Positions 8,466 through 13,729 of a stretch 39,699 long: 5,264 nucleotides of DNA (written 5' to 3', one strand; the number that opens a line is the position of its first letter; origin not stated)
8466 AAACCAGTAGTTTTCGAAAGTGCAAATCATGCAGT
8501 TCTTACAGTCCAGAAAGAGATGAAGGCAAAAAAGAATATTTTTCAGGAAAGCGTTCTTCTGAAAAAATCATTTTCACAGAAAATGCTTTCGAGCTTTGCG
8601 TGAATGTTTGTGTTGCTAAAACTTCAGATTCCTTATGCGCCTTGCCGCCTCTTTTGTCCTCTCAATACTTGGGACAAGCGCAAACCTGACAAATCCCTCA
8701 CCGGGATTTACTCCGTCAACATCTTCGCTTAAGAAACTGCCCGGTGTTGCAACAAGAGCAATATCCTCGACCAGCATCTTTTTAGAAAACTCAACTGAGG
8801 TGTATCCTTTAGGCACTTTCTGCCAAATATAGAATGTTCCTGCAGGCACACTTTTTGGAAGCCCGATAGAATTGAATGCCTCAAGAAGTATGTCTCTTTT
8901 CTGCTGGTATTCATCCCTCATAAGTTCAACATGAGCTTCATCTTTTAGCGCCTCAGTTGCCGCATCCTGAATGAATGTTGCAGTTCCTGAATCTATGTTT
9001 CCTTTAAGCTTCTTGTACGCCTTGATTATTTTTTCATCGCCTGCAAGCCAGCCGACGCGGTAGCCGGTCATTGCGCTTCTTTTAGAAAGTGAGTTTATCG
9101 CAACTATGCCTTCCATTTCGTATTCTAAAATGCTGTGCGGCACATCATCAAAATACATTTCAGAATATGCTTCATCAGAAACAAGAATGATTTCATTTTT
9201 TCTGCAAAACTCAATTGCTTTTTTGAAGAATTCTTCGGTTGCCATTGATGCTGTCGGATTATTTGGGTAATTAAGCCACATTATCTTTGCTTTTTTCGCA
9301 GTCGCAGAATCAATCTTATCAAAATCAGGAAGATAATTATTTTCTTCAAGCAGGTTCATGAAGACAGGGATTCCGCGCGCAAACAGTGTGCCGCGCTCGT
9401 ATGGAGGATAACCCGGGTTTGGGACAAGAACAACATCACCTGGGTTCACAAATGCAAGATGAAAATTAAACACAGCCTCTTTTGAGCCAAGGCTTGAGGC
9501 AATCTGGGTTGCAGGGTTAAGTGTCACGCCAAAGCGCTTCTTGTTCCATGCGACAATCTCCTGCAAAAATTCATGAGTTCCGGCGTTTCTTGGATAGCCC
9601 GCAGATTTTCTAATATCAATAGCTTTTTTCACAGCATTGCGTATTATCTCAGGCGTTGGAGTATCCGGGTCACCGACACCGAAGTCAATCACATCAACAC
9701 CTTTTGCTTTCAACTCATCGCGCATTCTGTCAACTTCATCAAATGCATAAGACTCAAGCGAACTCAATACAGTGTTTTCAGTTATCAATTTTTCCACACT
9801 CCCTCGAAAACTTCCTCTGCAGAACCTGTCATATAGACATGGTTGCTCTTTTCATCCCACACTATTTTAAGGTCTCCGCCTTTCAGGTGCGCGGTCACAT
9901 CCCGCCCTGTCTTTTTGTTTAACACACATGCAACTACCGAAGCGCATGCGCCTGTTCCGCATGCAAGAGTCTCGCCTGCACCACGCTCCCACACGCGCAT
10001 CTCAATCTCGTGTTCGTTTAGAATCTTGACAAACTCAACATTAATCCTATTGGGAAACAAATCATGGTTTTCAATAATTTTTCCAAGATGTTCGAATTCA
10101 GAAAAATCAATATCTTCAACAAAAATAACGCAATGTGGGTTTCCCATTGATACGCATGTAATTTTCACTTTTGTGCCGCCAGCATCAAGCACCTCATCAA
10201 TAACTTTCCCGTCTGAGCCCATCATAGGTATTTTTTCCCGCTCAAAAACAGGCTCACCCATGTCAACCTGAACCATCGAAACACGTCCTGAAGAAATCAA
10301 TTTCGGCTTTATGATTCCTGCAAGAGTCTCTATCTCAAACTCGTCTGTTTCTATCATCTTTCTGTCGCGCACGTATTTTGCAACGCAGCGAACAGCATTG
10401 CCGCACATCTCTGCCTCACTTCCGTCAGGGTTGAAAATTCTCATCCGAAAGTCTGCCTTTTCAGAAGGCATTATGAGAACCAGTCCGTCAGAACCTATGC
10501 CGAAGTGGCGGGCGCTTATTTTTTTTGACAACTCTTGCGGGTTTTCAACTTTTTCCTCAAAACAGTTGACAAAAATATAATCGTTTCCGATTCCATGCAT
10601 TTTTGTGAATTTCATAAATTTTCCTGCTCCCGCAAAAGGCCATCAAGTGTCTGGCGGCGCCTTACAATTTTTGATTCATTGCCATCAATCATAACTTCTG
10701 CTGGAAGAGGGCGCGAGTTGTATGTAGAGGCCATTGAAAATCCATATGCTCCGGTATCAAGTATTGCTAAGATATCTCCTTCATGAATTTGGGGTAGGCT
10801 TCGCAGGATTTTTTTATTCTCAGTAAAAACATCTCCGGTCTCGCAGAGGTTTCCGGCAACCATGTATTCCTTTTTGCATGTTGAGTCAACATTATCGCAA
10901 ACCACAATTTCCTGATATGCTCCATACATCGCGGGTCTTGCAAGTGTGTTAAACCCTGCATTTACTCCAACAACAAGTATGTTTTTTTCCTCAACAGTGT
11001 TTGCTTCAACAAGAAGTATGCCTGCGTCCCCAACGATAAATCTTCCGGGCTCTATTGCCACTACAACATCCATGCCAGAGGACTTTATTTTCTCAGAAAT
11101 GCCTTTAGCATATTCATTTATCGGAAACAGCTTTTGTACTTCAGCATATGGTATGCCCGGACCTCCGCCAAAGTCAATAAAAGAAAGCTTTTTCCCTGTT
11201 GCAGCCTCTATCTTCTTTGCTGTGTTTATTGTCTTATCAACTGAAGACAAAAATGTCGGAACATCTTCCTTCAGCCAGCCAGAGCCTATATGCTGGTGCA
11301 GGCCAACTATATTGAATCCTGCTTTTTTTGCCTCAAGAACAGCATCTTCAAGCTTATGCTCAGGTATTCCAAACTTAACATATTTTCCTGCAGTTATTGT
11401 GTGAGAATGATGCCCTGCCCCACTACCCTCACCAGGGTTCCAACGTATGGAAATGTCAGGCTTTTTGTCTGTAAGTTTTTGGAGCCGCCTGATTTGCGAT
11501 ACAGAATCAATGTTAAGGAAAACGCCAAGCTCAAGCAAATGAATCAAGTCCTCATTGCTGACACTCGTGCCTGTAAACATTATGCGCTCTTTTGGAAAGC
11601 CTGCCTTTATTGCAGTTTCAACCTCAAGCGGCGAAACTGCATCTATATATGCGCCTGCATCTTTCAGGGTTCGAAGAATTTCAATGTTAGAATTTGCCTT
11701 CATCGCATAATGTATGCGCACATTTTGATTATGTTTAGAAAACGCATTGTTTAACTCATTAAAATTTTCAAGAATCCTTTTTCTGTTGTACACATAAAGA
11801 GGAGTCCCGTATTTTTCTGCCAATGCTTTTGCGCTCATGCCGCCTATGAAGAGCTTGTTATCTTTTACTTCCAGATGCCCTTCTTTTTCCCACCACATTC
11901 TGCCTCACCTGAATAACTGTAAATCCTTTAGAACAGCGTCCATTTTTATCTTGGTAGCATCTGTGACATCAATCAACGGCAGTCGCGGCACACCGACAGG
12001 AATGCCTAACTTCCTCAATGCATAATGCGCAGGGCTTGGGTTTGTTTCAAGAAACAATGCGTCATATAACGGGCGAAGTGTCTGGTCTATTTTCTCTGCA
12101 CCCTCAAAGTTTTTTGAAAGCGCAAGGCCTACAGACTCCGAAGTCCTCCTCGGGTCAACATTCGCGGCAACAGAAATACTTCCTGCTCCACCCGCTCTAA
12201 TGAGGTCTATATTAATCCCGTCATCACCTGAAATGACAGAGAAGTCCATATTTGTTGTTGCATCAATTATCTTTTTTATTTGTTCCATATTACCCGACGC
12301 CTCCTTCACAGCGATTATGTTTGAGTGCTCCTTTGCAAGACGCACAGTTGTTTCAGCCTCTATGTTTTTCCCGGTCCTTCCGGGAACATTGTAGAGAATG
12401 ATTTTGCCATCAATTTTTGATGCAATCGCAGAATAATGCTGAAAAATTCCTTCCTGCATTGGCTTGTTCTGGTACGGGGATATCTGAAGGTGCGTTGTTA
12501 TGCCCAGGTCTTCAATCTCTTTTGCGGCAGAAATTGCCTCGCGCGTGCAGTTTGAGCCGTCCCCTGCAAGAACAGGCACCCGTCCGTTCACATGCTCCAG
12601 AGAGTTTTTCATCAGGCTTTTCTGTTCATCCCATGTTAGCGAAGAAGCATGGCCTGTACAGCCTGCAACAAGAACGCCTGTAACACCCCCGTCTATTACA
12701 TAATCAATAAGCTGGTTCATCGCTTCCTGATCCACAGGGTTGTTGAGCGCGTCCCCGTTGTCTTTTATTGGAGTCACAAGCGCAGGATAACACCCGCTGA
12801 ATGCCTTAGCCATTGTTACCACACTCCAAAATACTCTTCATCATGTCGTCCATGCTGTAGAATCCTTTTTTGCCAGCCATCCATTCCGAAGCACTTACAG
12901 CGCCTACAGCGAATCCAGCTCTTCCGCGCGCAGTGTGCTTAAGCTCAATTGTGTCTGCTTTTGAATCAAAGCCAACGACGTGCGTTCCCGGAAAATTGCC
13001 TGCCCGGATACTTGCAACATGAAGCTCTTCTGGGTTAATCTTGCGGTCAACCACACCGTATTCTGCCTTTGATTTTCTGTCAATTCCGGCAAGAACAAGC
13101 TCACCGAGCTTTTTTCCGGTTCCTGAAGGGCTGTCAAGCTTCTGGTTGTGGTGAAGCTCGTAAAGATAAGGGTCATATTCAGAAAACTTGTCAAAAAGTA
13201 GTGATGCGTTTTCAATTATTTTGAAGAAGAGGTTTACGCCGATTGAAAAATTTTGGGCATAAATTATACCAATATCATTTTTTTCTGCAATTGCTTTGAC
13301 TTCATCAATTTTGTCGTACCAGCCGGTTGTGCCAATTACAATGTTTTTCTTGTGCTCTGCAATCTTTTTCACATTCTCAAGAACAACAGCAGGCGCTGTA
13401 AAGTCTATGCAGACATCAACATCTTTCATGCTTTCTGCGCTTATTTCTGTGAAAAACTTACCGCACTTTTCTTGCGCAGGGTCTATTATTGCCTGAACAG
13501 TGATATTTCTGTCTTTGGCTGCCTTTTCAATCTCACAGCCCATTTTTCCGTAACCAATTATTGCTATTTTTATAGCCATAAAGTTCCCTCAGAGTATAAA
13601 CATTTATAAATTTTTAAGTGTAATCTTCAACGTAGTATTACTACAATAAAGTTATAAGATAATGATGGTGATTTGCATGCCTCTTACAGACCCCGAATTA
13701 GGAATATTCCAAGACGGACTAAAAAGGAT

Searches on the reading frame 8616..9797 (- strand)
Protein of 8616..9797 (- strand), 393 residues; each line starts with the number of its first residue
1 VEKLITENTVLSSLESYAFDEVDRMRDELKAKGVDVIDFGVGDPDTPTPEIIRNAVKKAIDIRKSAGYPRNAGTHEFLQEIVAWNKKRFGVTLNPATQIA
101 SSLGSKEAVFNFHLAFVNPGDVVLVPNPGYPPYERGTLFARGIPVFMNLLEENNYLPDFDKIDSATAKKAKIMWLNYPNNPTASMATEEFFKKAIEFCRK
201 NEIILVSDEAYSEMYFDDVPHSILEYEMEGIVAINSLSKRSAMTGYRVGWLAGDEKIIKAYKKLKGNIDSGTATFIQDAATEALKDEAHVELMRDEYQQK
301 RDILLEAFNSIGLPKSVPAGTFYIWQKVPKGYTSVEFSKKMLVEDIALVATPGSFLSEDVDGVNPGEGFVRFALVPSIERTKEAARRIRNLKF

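Call 38: search_protein_families(library=pfam, proteins=[window:8616-9797:-], max_evalue=0.0001)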
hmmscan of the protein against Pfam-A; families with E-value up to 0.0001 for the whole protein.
window:8616-9797:- (393 aa): 1 family
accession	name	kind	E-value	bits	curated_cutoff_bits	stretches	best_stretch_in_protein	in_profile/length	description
PF00155.27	Aminotran_1_2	-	9.1e-61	206.5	19.7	1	35-388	2-361/361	Aminotransferase class I and II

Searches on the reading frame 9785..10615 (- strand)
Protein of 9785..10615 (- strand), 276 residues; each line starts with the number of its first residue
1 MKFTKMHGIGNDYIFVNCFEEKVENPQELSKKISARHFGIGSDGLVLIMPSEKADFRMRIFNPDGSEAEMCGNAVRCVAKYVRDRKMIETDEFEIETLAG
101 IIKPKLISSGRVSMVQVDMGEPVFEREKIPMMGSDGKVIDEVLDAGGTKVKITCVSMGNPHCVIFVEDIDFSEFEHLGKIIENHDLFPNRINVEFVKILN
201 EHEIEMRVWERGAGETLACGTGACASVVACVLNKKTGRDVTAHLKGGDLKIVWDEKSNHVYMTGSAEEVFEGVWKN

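Call 38: search_protein_families(library=pfam, proteins=[window:9785-10615:-], max_evalue=0.0001)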
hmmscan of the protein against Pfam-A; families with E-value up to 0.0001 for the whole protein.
window:9785-10615:- (276 aa): 2 families
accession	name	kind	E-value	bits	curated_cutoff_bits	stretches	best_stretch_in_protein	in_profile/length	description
PF01678.24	DAP_epimerase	-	5.5e-73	243.2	34.7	2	154-267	2-119/121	Diaminopimelate epimerase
PF02567.21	PhzC-PhzF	-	2.8e-10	40.6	27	1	33-271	30-280/281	Phenazine biosynthesis-like protein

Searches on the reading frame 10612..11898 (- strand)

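Call 38: search_protein_families(library=pfam, proteins=[window:10612-11898:-], max_evalue=0.0001)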
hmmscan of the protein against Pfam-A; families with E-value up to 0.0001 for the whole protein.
window:10612-11898:- (428 aa): 2 families
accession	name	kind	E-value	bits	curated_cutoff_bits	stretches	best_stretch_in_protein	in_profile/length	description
PF02784.22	Orn_Arg_deC_N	-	6.1e-45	154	23.4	1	42-290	4-247/247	Pyridoxal-dependent decarboxylase, pyridoxal binding domain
PF00278.28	Orn_DAP_Arg_deC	-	1.5e-17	64.1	23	1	35-383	2-95/95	Pyridoxal-dependent decarboxylase, C-terminal sheet domain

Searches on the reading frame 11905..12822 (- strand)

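Call 38: search_protein_families(library=pfam, proteins=[window:11905-12822:-], max_evalue=0.0001)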
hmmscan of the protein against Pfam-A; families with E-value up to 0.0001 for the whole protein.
window:11905-12822:- (305 aa): 1 family
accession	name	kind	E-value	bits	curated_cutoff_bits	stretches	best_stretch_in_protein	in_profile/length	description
PF00701.28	DHDPS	-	2.3e-74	250.2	22.1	1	8-299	2-287/289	Dihydrodipicolinate synthetase family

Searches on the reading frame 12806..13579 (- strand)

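Call 38: search_protein_families(library=pfam, proteins=[window:12806-13579:-], max_evalue=0.0001)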
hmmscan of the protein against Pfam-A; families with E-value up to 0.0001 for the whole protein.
window:12806-13579:- (257 aa): 2 families
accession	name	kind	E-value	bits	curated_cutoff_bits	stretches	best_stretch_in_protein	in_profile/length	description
PF05173.19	DapB_C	-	1.1e-33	116.3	27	1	114-247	1-121/121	Dihydrodipicolinate reductase, C-terminus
PF01113.26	DapB_N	-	4.4e-22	78.9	25.6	1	3-111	1-124/124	Dihydrodipicolinate reductase, N-terminus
